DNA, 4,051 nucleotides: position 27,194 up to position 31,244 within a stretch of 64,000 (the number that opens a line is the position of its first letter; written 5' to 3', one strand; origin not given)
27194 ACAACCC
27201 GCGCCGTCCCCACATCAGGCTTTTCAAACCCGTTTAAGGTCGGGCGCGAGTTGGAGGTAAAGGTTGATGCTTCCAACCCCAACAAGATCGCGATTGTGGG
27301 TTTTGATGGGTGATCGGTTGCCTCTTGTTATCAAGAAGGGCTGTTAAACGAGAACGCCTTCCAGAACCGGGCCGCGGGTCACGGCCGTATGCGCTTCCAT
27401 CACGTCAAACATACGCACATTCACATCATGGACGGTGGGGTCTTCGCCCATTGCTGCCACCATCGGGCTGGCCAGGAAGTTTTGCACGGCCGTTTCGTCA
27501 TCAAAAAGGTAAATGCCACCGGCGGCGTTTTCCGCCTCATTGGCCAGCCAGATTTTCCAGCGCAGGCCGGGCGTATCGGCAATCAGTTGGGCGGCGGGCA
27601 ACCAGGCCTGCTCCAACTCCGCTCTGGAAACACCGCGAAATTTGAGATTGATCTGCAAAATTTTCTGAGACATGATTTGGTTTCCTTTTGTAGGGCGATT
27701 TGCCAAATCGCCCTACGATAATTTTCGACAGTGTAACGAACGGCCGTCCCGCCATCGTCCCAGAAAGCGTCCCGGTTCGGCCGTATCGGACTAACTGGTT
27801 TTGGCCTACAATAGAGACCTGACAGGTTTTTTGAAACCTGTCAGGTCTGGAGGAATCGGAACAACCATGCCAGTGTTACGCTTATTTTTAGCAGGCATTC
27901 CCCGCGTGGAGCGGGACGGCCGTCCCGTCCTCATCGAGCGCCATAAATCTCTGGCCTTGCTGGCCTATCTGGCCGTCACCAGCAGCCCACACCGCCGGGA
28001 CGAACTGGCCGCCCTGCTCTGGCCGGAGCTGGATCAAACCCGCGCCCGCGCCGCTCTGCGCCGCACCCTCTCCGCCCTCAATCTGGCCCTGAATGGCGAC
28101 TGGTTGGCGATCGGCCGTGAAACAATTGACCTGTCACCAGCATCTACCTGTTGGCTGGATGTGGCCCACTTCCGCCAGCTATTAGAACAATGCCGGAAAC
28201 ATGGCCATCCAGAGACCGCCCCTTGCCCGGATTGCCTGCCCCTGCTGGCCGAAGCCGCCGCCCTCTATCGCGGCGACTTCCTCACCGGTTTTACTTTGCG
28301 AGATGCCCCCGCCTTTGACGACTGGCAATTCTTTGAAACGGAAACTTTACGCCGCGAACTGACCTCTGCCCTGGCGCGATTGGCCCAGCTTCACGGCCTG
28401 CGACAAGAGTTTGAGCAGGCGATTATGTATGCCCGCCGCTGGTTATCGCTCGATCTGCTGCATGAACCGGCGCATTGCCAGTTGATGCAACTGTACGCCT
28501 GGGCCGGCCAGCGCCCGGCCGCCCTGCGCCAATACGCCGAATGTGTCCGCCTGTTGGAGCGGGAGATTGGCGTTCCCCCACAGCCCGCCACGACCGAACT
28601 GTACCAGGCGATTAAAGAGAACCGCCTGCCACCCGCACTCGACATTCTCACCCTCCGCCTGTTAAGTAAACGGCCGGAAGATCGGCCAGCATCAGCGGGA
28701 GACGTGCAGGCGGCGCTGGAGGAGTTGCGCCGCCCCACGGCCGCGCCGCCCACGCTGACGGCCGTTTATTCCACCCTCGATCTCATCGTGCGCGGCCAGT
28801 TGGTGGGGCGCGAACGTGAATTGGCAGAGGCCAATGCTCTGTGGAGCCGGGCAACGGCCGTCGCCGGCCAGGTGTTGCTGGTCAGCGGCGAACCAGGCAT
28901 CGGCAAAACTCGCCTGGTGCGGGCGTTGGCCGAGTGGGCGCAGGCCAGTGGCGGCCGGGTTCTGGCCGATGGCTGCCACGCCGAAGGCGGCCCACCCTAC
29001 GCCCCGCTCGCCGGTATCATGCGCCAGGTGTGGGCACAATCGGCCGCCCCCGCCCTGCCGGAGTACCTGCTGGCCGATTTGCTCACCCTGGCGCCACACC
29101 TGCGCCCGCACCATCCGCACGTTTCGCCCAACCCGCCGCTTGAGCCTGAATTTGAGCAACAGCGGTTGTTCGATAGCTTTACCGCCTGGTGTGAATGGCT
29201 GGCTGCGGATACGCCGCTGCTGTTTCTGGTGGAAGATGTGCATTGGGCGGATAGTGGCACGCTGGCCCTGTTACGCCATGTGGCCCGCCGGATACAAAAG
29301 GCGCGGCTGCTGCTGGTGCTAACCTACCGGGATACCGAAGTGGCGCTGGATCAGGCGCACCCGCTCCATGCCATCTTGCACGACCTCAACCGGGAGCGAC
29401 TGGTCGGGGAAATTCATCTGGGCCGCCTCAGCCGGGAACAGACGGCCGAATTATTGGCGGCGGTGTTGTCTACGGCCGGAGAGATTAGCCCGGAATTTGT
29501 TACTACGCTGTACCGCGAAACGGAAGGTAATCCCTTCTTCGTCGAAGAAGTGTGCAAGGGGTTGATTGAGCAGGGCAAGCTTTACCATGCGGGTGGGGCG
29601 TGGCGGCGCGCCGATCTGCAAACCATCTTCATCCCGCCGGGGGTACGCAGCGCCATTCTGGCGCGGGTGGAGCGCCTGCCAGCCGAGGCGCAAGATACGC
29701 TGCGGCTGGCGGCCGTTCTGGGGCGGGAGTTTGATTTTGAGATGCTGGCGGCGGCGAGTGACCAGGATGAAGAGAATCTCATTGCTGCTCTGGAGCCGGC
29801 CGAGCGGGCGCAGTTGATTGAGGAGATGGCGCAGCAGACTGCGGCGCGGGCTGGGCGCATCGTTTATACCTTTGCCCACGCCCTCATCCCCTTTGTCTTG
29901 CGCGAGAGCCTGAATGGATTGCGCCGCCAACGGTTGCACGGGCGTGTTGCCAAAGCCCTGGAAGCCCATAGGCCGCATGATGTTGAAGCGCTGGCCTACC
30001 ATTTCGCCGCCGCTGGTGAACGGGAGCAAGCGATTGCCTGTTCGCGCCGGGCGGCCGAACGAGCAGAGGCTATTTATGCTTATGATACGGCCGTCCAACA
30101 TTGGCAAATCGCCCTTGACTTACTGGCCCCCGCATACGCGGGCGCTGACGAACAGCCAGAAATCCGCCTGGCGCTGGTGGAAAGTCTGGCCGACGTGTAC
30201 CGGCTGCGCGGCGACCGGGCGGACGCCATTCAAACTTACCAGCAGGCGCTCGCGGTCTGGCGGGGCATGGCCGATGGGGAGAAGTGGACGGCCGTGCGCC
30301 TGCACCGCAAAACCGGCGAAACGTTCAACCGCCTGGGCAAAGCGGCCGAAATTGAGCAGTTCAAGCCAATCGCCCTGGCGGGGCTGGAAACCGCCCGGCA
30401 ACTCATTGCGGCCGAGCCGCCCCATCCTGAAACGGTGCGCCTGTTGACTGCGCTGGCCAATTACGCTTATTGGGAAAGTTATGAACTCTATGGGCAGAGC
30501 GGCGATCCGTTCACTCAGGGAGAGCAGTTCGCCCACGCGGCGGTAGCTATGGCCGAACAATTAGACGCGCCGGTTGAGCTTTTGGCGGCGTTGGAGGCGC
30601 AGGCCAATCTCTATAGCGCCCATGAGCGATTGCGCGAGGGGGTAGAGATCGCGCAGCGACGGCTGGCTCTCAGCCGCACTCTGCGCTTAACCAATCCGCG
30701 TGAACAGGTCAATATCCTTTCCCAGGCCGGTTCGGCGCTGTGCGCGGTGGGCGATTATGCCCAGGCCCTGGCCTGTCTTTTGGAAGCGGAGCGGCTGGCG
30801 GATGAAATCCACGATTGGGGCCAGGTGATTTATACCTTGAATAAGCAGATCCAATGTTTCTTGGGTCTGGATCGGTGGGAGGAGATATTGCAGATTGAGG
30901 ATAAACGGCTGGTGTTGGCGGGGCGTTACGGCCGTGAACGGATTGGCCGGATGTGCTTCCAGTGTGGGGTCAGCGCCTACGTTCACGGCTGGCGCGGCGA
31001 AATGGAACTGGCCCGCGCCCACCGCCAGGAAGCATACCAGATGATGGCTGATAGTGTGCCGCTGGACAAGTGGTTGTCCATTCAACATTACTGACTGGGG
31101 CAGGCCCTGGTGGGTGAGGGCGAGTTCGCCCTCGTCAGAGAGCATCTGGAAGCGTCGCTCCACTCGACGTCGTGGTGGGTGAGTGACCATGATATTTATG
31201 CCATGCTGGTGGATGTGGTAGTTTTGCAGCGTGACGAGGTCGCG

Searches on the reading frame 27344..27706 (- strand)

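Call 62: search_protein_families(library=pfam, proteins=[window:27344-27706:-], max_evalue=0.001)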
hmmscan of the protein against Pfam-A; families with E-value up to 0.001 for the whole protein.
window:27344-27706:- (120 aa): 1 family
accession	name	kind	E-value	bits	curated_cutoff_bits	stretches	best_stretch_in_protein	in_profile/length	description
PF08803.17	ydhR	-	1e-26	93.1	27.1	1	16-113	1-96/96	Putative mono-oxygenase ydhR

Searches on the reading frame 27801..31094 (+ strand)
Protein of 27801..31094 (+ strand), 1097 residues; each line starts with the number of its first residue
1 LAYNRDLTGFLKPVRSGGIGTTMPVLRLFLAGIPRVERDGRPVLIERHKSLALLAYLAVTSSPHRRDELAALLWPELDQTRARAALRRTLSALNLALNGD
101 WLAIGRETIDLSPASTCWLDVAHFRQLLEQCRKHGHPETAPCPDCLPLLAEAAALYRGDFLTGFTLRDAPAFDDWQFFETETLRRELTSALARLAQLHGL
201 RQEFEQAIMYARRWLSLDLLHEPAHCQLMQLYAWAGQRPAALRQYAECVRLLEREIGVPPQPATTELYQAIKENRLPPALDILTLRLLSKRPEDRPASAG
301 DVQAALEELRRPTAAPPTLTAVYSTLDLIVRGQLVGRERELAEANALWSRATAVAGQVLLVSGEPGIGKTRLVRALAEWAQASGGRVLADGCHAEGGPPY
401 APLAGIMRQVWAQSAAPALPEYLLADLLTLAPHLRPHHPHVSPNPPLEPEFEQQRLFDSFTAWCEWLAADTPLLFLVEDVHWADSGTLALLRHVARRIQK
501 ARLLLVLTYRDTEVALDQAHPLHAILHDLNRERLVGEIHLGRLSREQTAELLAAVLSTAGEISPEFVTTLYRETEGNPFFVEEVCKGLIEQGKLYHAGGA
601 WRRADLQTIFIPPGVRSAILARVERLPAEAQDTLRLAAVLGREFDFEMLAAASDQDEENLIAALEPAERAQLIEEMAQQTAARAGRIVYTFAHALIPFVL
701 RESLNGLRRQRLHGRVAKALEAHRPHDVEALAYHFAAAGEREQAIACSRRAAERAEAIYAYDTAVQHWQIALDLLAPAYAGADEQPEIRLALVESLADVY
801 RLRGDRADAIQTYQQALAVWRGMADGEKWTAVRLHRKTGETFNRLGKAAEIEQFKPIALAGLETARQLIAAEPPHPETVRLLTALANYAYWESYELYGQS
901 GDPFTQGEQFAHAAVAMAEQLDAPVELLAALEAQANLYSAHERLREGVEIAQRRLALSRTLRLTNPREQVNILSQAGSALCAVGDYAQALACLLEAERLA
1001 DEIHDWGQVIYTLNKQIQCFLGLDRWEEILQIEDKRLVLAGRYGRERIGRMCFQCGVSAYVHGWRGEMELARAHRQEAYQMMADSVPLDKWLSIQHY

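Call 62: search_protein_families(library=pfam, proteins=[window:27801-31094:+], max_evalue=0.001)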
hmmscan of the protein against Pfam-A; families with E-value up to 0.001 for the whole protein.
window:27801-31094:+ (1097 aa): 7 families
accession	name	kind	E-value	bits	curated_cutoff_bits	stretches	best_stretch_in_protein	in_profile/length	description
PF13191.12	AAA_16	-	2.1e-26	93.8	32.6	1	333-506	1-167/167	AAA ATPase domain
PF03704.23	BTAD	-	9e-19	68.7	22.1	1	119-271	1-145/146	Bacterial transcriptional activator domain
PF13424.12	TPR_12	-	2.1e-07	31.4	30.1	1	791-852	5-65/77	Tetratricopeptide repeat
PF13401.12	AAA_22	-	1.5e-05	25.7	27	1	357-507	6-122/130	AAA domain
PF00515.34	TPR_1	-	0.00016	21.8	27.8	0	796-818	7-29/34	Tetratricopeptide repeat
PF20720.3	nSTAND3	-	0.00035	20.8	27.2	0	357-384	18-45/155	Novel STAND NTPase 3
PF13176.12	TPR_7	-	0.00065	20.1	27.9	1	794-819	3-30/36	Tetratricopeptide repeat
